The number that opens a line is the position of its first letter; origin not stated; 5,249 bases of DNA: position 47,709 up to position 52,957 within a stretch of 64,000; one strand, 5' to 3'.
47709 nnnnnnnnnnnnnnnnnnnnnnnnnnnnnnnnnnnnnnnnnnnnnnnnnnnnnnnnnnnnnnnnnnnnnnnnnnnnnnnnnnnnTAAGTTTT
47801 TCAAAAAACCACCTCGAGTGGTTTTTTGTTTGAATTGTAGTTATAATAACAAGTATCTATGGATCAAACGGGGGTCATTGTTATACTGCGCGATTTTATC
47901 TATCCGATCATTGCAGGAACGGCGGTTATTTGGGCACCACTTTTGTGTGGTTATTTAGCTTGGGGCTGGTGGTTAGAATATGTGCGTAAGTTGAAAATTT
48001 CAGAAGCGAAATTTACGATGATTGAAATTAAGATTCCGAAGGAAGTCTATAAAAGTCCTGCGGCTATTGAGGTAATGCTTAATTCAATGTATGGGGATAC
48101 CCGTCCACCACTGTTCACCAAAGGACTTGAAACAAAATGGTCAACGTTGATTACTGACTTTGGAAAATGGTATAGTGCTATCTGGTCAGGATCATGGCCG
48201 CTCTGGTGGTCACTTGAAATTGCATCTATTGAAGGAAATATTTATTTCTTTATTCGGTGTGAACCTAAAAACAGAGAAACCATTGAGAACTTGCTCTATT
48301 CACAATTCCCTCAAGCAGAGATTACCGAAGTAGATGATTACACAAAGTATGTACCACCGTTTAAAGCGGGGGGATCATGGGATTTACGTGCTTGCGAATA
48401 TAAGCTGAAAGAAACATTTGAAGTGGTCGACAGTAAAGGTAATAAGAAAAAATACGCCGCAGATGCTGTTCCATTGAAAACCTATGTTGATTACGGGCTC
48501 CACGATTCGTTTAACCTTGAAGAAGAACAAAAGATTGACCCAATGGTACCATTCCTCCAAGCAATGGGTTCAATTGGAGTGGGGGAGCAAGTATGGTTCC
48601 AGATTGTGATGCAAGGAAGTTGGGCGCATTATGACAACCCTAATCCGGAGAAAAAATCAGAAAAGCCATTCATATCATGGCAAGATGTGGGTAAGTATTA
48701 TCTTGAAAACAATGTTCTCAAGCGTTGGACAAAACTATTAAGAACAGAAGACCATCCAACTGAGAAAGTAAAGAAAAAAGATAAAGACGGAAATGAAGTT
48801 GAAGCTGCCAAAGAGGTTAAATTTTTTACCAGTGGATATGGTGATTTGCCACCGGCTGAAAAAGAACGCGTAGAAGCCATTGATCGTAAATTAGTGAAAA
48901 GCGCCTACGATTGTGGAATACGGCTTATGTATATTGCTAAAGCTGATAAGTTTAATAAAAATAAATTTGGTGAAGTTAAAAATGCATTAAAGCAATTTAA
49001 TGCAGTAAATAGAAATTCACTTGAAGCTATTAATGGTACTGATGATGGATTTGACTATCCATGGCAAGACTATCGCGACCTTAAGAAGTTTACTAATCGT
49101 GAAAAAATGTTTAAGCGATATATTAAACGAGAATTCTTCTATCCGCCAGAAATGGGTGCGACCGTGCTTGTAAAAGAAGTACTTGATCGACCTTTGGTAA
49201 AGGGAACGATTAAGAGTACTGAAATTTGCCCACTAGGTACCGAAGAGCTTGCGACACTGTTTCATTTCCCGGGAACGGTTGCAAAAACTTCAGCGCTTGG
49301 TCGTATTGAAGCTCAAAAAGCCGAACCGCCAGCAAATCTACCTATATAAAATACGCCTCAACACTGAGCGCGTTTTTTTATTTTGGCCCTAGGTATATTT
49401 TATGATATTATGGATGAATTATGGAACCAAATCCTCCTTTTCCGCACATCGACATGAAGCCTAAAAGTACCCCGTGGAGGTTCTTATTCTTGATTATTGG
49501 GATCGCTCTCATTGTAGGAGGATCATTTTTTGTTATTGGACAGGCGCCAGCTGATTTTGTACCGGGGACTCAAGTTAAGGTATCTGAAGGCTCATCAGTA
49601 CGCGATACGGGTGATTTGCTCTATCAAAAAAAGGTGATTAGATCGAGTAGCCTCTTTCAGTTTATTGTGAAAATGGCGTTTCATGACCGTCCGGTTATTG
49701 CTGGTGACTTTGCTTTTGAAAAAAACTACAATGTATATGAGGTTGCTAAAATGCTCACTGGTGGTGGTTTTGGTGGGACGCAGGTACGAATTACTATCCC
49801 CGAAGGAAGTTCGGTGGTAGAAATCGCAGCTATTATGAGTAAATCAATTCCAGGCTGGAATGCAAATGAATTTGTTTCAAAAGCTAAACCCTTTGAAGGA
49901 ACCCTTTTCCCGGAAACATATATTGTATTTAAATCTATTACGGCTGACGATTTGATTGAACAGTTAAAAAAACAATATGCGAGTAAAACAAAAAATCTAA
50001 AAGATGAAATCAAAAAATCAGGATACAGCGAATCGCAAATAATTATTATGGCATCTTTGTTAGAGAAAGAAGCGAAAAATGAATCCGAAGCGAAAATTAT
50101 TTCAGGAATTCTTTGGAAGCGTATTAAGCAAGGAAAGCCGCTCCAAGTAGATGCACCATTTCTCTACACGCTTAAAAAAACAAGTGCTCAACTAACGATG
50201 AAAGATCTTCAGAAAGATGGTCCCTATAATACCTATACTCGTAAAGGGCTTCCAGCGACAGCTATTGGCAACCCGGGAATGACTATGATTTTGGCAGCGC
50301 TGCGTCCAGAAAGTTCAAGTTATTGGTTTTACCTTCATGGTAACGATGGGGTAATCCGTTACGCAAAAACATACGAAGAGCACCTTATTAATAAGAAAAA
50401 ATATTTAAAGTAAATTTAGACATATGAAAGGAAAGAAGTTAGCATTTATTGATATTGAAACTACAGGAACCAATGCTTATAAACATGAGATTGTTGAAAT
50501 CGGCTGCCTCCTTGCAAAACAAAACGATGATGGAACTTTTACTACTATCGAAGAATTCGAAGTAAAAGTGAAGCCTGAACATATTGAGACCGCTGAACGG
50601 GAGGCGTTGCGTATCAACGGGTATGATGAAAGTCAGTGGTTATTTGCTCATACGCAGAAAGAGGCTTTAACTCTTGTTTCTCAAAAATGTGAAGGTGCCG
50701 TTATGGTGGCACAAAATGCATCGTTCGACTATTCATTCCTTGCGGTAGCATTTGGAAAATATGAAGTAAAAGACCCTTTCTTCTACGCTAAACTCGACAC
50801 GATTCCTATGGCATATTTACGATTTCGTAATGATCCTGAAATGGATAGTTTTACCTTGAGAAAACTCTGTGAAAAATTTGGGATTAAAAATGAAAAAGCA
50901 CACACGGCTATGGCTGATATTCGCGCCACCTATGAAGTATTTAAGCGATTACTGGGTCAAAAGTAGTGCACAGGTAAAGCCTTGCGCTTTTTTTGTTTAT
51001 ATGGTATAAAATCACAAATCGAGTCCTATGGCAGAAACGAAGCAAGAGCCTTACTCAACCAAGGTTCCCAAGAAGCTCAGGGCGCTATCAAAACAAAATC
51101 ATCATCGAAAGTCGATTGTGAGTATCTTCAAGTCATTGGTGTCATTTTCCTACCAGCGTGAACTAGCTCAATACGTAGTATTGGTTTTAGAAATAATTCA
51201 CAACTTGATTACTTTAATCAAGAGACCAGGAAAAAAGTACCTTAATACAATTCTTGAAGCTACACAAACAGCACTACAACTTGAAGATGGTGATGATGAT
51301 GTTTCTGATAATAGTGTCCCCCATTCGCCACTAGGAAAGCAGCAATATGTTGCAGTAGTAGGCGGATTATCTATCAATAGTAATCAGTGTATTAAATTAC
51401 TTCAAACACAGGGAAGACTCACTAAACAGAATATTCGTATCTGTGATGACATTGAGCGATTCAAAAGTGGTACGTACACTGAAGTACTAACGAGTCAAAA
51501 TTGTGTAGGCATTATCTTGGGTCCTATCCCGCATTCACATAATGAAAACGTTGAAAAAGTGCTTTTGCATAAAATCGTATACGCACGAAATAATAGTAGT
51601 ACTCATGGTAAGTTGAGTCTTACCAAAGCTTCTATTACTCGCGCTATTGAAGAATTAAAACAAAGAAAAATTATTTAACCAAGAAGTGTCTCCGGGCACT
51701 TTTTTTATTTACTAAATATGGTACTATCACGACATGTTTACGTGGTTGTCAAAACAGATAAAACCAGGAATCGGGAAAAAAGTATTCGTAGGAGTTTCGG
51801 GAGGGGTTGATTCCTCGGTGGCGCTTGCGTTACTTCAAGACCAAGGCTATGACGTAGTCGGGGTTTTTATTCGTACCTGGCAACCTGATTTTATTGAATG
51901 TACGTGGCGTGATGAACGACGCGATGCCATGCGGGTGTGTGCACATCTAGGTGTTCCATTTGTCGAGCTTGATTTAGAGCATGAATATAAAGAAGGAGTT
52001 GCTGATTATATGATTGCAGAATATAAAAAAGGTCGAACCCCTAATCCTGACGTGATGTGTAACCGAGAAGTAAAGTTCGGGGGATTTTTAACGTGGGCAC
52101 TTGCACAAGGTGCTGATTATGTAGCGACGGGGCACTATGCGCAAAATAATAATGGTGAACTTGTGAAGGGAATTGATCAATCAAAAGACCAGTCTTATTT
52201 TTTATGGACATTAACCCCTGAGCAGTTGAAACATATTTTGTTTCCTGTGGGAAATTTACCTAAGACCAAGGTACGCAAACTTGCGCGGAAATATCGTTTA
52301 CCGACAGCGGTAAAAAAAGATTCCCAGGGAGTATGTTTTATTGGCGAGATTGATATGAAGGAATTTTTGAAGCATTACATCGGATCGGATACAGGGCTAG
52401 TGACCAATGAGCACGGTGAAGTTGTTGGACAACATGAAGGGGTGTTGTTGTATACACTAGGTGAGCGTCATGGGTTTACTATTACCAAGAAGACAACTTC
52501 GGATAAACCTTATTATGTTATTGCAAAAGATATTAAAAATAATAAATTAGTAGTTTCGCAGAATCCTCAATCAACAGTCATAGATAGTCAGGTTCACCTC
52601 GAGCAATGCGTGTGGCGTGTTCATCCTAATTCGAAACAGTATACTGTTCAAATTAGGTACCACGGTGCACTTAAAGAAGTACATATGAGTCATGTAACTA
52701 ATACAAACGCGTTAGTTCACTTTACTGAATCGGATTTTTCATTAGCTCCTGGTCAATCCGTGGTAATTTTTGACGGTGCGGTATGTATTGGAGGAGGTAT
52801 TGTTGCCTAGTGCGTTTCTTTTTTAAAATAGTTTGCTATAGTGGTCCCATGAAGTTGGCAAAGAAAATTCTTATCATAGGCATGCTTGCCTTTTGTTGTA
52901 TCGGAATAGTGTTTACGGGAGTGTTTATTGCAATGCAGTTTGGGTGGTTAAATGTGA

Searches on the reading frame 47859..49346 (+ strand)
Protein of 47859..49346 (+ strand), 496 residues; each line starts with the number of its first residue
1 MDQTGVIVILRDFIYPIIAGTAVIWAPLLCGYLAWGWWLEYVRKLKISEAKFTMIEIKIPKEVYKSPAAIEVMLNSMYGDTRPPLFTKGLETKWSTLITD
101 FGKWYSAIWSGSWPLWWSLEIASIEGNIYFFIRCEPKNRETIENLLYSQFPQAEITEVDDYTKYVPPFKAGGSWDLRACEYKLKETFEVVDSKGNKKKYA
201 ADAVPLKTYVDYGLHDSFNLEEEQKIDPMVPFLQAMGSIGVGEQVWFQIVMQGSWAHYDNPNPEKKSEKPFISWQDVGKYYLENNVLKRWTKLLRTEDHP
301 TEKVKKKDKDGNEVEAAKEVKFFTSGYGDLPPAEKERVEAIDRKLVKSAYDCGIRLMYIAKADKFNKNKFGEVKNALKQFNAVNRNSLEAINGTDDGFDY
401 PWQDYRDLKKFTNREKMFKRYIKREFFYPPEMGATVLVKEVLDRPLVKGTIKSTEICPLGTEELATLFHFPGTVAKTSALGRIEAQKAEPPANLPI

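Call 3: search_protein_families(library=pfam, proteins=[window:47859-49346:+], max_evalue=1)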
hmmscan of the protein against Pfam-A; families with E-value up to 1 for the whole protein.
window:47859-49346:+ (496 aa): 2 families
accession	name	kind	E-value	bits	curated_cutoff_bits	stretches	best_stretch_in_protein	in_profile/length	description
PF24405.1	Pua-like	-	0.082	13.1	27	0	266-307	86-125/176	Pua-like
PF18923.6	DUF5673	-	0.14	12.6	26.7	1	271-316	16-59/66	Domain of unknown function (DUF5673)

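Call 4: search_protein_families(library=ncbifam, proteins=[window:47859-49346:+], max_evalue=1)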
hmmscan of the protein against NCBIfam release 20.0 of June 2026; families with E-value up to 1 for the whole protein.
window:47859-49346:+ (496 aa): 0 families

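Call 44: search_solved_structures(query=window:47859-49346:+, max_evalue=1)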
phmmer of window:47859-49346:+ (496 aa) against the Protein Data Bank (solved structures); distinct sequences matched with E-value up to 1: 0.

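Call 45: search_protein_families(library=phrogs, proteins=[window:47859-49346:+], max_evalue=0.01)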
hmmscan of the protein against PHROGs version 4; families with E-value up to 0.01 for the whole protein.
window:47859-49346:+ (496 aa): 1 family
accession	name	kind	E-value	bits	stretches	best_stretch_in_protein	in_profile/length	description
phrog_5156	-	unknown function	7.8e-06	25.2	0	208-391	136-318/824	-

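Call 46: search_protein_families(library=padloc, proteins=[window:47859-49346:+], max_evalue=0.01)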
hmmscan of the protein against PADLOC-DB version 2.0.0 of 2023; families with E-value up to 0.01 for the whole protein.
window:47859-49346:+ (496 aa): 0 families

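Call 56: find_homologous_proteins(query=window:47859-49346:+)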
Query window:47859-49346:+ (496 aa): 1592 proteins with E <= 0.001 among 6408 candidates; the best 120 are listed.
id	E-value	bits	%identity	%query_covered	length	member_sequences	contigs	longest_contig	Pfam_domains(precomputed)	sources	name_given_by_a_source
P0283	0.0e+0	1134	97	100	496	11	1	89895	-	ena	-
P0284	0.0e+0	1015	87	100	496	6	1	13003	-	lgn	-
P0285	4.5e-290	981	83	100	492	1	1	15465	-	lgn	-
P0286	1.6e-271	919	79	100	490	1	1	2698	-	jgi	jgi:hypothetical protein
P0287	1.6e-264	896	77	100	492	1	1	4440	-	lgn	-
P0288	1.5e-260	883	77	100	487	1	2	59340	-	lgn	-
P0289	4.7e-253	858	72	100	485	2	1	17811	-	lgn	-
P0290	3.5e-248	842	74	99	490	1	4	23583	-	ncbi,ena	-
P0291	1.9e-245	833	74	100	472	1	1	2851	-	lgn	-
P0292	1.1e-243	827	70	100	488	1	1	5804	-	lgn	-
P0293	1.9e-242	823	71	100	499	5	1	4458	-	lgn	-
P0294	7.1e-241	818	72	100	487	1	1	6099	-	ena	-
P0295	4.7e-239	812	71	100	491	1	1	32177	-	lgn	-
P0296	2.4e-238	810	69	99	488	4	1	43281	-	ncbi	-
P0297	3.6e-238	809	78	92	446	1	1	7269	-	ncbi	-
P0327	4.4e-88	314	39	98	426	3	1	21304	PF26449.1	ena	-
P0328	3.1e-87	311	39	98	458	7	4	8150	PF26449.1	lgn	-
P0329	3.7e-87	311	39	98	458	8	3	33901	PF26449.1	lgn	-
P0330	8.4e-87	310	38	99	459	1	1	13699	PF26449.1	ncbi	-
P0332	1.2e-85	306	37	98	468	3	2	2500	PF26449.1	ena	-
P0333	1.9e-85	305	37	98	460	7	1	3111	PF26449.1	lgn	-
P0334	8.5e-85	303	39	98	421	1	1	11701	PF26449.1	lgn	-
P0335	1.1e-84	303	39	98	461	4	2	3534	PF26449.1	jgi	jgi:hypothetical protein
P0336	5.4e-84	301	40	98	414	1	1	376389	PF26449.1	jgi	jgi:hypothetical protein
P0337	2.5e-83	298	38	98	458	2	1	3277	PF26449.1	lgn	-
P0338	4.0e-83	298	37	99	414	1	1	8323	PF26449.1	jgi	jgi:hypothetical protein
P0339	9.3e-83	297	38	97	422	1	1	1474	PF26449.1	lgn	-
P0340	1.9e-82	296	38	99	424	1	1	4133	PF26449.1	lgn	-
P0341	3.0e-82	295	38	98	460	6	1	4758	PF26449.1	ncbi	-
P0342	3.9e-82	295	39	99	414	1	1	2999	PF26449.1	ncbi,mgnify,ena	mgnify:CR=1 FL=1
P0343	2.3e-81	292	34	99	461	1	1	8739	PF26449.1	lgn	-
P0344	4.1e-80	288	38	99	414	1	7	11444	PF26449.1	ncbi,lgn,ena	-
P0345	4.8e-80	288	37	99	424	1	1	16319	PF26449.1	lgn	-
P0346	1.0e-79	287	38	99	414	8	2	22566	PF26449.1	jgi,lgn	jgi:hypothetical protein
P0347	1.7e-79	286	38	99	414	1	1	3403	PF26449.1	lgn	-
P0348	8.8e-79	283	38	99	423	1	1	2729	PF26449.1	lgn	-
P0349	1.8e-78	282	38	97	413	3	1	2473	PF26449.1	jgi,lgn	jgi:hypothetical protein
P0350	6.5e-78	281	38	99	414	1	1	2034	PF26449.1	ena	-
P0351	1.1e-77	280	39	98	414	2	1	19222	PF26449.1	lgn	-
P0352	1.4e-77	279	38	99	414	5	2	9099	PF26449.1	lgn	-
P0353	2.3e-77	279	36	98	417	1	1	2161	PF26449.1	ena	-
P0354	9.8e-77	277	35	99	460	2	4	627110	PF26449.1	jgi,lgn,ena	jgi:hypothetical protein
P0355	4.4e-76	275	36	99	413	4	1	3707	PF26449.1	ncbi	-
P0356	1.2e-75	273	38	92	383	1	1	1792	PF26449.1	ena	-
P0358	1.9e-75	272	35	99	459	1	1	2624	PF26449.1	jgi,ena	-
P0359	2.8e-74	269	37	95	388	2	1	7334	PF26449.1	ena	-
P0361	1.4e-73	266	37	97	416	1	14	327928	PF26449.1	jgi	jgi:hypothetical protein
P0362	2.5e-73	266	35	98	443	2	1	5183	PF26449.1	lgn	-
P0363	7.3e-73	264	35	99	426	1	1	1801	PF26449.1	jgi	jgi:hypothetical protein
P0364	3.8e-72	262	36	97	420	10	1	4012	PF26449.1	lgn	-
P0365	8.8e-72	260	36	95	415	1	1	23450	PF26449.1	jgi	jgi:hypothetical protein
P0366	1.4e-71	260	37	97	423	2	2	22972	PF26449.1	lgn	-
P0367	4.6e-71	258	37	96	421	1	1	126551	PF26449.1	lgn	-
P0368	7.3e-71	257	36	98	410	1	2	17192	PF26449.1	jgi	jgi:hypothetical protein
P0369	9.6e-71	257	35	98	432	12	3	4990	PF26449.1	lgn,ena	-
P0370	1.1e-70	257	36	95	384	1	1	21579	PF26449.1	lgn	-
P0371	2.2e-70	256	37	96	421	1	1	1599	PF26449.1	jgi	-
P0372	2.4e-70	256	37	94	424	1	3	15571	PF26449.1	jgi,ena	-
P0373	3.3e-70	255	36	100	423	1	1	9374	PF26449.1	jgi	jgi:hypothetical protein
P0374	3.7e-70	255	36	93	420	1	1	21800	PF26449.1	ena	-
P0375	8.1e-70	254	37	97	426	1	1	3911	PF26449.1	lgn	-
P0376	8.4e-70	254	35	98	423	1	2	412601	PF26449.1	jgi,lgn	jgi:hypothetical protein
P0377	1.3e-69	253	36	98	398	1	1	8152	PF26449.1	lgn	-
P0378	1.6e-69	253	35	95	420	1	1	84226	PF26449.1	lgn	-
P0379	1.7e-69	253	38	97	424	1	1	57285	PF26449.1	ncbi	-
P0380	6.0e-69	251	37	90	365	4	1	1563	PF26449.1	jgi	jgi:hypothetical protein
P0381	9.0e-69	250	36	97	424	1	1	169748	PF26449.1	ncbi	-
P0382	9.8e-69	250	36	96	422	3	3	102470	PF26449.1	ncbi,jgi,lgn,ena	-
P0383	1.1e-68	250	35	99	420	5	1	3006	PF26449.1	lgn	-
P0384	2.7e-68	249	36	97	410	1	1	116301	PF26449.1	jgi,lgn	jgi:hypothetical protein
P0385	3.4e-68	249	36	96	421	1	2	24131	PF26449.1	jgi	jgi:hypothetical protein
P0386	4.7e-68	248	36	96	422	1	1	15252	PF26449.1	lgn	-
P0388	1.4e-67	247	35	99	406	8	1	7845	PF26449.1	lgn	-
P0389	1.4e-67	246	36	95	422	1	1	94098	PF26449.1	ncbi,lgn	-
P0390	1.8e-67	246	37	97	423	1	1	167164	PF26449.1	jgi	jgi:hypothetical protein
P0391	2.8e-67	246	35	97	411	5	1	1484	PF26449.1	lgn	-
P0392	3.0e-67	245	35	93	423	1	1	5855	PF26449.1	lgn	-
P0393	3.3e-67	245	36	96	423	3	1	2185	PF26449.1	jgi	jgi:hypothetical protein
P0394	4.7e-67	245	34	97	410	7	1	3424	PF26449.1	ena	-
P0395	7.8e-67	244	35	96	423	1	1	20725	PF26449.1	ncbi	-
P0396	1.0e-66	244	34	99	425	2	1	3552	PF26449.1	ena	-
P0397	1.5e-66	243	35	98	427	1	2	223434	PF26449.1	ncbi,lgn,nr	ncbi:MAG TPA: hypothetical protein VG621_01385 [Candidatus Paceibacterota bacterium]|nr:hypothetical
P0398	1.5e-66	243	34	99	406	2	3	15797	PF26449.1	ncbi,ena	-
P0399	1.6e-66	243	35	96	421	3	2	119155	PF26449.1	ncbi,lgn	ncbi:MAG: hypothetical protein ABIO57_03885 [Candidatus Paceibacterota bacterium]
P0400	1.9e-66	243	33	99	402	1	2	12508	PF26449.1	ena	-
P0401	2.1e-66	243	36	97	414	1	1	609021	PF26449.1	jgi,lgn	-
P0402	3.2e-66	242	36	96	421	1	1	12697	PF26449.1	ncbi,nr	ncbi:MAG: hypothetical protein JWL92_231 [Candidatus Nomurabacteria bacterium]|nr:hypothetical prote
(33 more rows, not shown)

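Call 57: search_protein_families(library=pfam, proteins=[P0327, P0354, P0397], max_evalue=0.01)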
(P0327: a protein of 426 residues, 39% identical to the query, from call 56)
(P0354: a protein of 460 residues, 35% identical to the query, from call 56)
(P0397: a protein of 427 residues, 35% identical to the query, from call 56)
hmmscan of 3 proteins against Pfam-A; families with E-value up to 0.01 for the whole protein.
P0327 (426 aa): 0 families

P0354 (460 aa): 0 families

P0397 (427 aa): 0 families

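Call 66: predict_structure(alignment_id=A2)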
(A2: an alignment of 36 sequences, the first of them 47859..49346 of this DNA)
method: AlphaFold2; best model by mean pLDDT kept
length: 496 residues; sequences in the alignment: 36
mean_pLDDT: 82.4   pTM: 0.82
mean pLDDT of the five models: 82.4, 82.2, 81.9, 81.0, 79.4
residues with pLDDT >= 90: 182; 70-90: 240; 50-70: 54; < 50: 20
segments of 3 or more residues with pLDDT < 50: 484-496
pLDDT, mean of each block of 10 residues (from residue 1): 69 80 85 85 87 89 75 89 70 57 80 89 92 92 90 89 84 91 93 89 92 70 72 92 95 90 86 92 89 79 76 76 81 90 93 96 91 92 90 79 75 90 87 73 62 89 94 56 43 39
secondary structure, 60 per line:
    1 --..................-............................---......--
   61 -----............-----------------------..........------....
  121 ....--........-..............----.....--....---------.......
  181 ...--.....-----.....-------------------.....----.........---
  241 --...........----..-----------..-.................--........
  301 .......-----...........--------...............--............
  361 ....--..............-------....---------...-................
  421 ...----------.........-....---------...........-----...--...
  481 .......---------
elements in order: H3-20 H22-49 E53-58 H66-77 H101-110 E117-124 E127-134 H136-149 E154-158 H161-164 E174-183 E186-190 E196-200 H220-224 H229-237 E243-253 H274-290 E293-307 E313-323 H332-346 E349-361 H367-380 E388-391 H405-423 H434-442 H444-447 E457-460 H461-467 H478-487

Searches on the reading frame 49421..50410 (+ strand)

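Call 19: search_protein_families(library=pfam, proteins=[window:49421-50410:+], max_evalue=0.001)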
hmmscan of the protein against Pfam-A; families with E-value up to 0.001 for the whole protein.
window:49421-50410:+ (330 aa): 1 family
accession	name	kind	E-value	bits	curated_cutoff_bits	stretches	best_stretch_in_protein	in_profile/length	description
PF02618.21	YceG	-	3.6e-67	227.2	32.4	1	52-327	1-275/275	YceG-like family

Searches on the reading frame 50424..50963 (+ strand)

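Call 19: search_protein_families(library=pfam, proteins=[window:50424-50963:+], max_evalue=0.001)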
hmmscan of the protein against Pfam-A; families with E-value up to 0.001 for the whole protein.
window:50424-50963:+ (180 aa): 3 families
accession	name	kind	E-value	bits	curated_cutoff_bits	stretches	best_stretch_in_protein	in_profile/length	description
PF00929.31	RNase_T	-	2.7e-25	90.2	24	1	8-173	2-164/164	Exonuclease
PF16473.11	Rv2179c-like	-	9.8e-06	25.8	27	1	7-172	3-172/177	3'-5' exoribonuclease Rv2179c-like domain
PF13482.12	RNase_H_2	-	0.00048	20.5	22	0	7-173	1-134/165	RNase_H superfamily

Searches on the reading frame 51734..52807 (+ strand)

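Call 19: search_protein_families(library=pfam, proteins=[window:51734-52807:+], max_evalue=0.001)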
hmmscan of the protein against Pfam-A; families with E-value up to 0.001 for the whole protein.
window:51734-52807:+ (358 aa): 5 families
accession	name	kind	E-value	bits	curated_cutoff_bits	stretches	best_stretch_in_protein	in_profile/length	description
PF03054.22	tRNA_Me_trans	-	1.3e-72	244.1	20.6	1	15-204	1-201/202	tRNA methyl transferase HUP domain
PF20259.3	tRNA_Me_trans_M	-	1.5e-19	69.8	27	1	209-276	1-66/66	tRNA methyl transferase PRC-barrel domain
PF20258.4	tRNA_Me_trans_C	-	6.6e-14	52.4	20.6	1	290-357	7-77/77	Aminomethyltransferase beta-barrel domain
PF02540.23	NAD_synthase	-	1.1e-07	31.7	21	1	3-86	7-86/242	NAD synthase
PF06508.19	QueC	-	0.0004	20.4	22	1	17-188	2-174/210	Queuosine biosynthesis protein QueC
